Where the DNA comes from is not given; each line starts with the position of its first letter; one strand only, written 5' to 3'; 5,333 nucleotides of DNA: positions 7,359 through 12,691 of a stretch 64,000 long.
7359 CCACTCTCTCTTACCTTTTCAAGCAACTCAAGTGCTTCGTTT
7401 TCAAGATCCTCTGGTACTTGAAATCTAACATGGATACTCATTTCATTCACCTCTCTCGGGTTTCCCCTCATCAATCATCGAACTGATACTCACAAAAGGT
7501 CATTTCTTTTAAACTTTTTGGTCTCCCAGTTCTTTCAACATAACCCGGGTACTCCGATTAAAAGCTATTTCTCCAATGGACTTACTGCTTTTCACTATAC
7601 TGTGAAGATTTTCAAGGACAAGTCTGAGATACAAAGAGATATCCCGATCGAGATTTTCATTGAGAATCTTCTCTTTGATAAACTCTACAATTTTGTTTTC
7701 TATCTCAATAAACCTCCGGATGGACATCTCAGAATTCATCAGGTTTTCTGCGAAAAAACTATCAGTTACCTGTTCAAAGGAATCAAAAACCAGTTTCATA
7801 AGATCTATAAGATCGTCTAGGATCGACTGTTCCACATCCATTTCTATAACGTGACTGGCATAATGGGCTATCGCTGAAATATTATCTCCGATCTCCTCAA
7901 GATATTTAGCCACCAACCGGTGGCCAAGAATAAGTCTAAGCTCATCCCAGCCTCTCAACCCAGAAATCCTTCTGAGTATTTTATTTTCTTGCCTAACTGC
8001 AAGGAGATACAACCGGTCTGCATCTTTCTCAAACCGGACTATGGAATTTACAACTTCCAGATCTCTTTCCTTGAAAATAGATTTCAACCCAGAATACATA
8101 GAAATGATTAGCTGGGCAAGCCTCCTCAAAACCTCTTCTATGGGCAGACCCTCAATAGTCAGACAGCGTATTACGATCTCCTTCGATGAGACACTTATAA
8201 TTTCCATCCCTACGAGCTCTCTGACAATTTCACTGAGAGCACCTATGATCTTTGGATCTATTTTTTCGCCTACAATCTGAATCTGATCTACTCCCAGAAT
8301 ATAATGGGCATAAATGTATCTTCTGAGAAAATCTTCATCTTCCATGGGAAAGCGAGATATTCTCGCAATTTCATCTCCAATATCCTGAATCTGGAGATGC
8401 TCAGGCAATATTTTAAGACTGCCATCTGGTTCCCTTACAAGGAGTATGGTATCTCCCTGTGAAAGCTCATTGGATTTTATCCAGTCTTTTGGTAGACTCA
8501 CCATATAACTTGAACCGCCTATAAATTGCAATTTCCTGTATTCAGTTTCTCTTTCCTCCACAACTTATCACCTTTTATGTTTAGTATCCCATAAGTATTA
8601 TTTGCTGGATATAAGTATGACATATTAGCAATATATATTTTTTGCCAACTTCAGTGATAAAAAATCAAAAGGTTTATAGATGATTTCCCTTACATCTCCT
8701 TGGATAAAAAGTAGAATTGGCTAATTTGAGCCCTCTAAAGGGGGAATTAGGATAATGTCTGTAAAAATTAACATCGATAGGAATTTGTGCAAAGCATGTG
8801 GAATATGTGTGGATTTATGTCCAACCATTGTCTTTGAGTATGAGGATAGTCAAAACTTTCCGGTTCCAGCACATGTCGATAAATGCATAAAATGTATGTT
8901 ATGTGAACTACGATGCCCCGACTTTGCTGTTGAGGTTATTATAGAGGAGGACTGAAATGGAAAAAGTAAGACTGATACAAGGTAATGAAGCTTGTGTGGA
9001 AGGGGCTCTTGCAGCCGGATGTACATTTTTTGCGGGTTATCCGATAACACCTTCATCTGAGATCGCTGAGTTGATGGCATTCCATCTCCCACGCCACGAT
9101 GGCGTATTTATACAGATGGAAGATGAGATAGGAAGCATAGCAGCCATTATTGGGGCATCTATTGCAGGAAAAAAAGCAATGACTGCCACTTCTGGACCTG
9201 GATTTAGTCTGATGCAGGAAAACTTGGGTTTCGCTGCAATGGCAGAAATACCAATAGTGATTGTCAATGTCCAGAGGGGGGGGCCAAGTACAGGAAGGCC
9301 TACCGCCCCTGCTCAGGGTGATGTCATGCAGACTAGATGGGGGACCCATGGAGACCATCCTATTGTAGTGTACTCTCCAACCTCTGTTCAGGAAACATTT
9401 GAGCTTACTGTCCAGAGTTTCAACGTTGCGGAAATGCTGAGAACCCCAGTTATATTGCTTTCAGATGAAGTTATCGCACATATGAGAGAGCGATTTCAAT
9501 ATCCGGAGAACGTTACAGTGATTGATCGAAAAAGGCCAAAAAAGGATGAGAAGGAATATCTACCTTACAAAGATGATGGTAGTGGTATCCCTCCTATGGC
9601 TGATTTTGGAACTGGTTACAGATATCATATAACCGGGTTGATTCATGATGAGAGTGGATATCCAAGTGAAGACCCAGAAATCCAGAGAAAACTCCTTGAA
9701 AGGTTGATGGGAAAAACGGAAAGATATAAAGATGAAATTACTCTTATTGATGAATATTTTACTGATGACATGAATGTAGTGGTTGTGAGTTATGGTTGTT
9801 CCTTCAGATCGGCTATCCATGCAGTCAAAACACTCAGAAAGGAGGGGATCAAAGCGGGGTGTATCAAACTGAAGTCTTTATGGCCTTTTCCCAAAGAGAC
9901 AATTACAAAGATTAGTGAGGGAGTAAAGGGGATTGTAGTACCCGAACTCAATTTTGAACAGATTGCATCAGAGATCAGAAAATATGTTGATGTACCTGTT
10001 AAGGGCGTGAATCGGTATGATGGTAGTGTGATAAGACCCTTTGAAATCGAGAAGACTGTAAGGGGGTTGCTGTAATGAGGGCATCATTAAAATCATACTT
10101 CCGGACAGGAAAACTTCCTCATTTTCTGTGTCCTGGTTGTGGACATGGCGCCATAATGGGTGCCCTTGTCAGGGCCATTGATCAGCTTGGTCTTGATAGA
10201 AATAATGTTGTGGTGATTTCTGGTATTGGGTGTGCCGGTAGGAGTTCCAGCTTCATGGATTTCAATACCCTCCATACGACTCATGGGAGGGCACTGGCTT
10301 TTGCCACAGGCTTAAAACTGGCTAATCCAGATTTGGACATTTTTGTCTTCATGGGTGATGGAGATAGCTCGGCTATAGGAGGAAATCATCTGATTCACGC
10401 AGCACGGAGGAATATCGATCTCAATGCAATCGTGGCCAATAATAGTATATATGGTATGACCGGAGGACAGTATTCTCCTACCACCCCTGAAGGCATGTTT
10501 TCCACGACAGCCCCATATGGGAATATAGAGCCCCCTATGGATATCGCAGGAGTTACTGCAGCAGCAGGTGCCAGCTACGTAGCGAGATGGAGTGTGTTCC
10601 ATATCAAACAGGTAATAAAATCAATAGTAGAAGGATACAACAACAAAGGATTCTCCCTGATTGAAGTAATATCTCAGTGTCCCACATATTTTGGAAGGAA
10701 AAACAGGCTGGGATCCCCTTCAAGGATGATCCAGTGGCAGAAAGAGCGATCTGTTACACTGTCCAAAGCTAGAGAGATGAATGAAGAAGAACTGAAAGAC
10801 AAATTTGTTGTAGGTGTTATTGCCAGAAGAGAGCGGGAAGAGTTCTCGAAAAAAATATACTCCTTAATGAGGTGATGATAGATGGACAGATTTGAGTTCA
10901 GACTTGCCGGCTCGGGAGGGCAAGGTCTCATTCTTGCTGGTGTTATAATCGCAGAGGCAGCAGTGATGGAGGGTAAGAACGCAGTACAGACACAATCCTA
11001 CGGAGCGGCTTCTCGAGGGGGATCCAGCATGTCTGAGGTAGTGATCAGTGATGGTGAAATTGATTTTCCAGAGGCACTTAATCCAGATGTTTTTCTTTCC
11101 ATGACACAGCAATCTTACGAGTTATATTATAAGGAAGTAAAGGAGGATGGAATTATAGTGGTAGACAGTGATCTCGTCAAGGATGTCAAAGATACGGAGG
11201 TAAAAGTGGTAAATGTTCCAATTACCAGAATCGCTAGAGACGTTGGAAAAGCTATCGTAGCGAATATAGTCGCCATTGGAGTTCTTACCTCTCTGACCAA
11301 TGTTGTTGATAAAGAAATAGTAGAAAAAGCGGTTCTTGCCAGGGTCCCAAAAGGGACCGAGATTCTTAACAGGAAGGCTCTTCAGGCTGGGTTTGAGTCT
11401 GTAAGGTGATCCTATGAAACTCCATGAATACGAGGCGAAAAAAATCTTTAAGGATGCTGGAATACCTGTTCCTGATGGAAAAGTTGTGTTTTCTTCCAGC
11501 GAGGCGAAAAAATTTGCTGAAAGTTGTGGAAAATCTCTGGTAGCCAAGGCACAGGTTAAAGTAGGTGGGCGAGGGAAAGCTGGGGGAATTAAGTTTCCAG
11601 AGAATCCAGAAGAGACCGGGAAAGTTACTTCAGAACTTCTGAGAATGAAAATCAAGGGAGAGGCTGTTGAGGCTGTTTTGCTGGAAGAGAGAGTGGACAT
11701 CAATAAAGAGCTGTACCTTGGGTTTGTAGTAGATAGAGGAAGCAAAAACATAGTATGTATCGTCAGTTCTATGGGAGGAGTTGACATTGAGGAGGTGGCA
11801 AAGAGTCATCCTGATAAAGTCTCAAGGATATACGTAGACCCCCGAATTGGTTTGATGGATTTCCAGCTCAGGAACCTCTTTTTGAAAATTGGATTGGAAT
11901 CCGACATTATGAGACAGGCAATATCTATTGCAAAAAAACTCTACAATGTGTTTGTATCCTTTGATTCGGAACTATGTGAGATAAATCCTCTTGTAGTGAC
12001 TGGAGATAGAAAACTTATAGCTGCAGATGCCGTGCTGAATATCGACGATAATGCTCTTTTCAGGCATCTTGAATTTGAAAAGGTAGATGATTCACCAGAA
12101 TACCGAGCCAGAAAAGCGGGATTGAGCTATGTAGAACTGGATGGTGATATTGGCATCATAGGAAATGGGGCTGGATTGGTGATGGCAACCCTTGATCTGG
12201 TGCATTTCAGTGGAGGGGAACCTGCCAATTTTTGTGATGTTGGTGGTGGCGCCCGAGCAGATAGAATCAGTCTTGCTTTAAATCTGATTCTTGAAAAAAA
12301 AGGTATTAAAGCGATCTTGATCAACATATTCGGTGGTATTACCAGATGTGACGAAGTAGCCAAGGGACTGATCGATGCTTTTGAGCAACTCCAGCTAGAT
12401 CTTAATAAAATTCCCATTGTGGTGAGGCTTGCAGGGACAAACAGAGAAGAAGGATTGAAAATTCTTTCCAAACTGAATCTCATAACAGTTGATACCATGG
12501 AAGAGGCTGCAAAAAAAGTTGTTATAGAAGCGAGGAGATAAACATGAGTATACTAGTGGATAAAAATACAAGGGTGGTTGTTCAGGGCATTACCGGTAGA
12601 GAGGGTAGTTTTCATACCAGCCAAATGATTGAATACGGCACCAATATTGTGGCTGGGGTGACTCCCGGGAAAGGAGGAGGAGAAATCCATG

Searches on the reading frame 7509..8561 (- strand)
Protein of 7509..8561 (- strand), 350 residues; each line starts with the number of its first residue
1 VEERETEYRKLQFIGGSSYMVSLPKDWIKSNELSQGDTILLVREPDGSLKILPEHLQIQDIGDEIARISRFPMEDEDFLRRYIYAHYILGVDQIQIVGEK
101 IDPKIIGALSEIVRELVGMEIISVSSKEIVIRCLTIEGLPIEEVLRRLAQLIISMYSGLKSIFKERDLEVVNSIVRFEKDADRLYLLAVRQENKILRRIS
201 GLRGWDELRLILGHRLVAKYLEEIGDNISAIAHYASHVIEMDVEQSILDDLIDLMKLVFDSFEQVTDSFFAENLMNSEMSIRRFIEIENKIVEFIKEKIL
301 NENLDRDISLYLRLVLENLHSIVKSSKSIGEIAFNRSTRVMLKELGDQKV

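Call 72: search_protein_families(library=pfam, proteins=[window:7509-8561:-], max_evalue=0.000001)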
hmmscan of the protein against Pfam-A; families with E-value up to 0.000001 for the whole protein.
window:7509-8561:- (350 aa): 2 families
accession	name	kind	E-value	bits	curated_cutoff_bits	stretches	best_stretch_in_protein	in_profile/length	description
PF04014.23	MazE_antitoxin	-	1.3e-11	44.7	24.7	1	12-53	1-42/48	Antidote-toxin recognition MazE, bacterial antitoxin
PF01895.24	PhoU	-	3.7e-11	43.7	23.5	1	145-234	1-88/89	PhoU domain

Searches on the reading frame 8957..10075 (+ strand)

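Call 72: search_protein_families(library=pfam, proteins=[window:8957-10075:+], max_evalue=0.000001)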
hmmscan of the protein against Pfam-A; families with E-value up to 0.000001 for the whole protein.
window:8957-10075:+ (372 aa): 3 families
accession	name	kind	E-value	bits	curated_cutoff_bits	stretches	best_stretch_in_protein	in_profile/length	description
PF01855.24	POR_N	-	4.4e-71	239.7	27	1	15-241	1-224/231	Pyruvate flavodoxin/ferredoxin oxidoreductase, thiamine diP-bdg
PF17147.9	PFOR_II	-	2.6e-18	66.7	27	1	274-363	3-101/102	Pyruvate:ferredoxin oxidoreductase core domain II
PF02780.25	Transketolase_C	-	2.8e-09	37.4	25.9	1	273-336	11-80/124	Transketolase, C-terminal domain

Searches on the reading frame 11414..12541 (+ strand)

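Call 72: search_protein_families(library=pfam, proteins=[window:11414-12541:+], max_evalue=0.000001)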
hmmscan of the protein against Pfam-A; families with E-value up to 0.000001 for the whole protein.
window:11414-12541:+ (375 aa): 4 families
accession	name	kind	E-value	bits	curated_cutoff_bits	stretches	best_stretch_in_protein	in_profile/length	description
PF08442.15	ATP-grasp_2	-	4e-66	222.9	29.5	1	2-195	1-202/202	ATP-grasp domain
PF00549.24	Ligase_CoA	-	3.3e-22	79.4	24.5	1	251-367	3-123/128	CoA-ligase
PF24948.1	Citrate_synth_N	-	3.3e-13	50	83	1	33-217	47-227/232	ATP-citrate synthase ATP-grasp domain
PF13549.11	ATP-grasp_5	-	2.1e-07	30.9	27.6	0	3-126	10-136/221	ATP-grasp domain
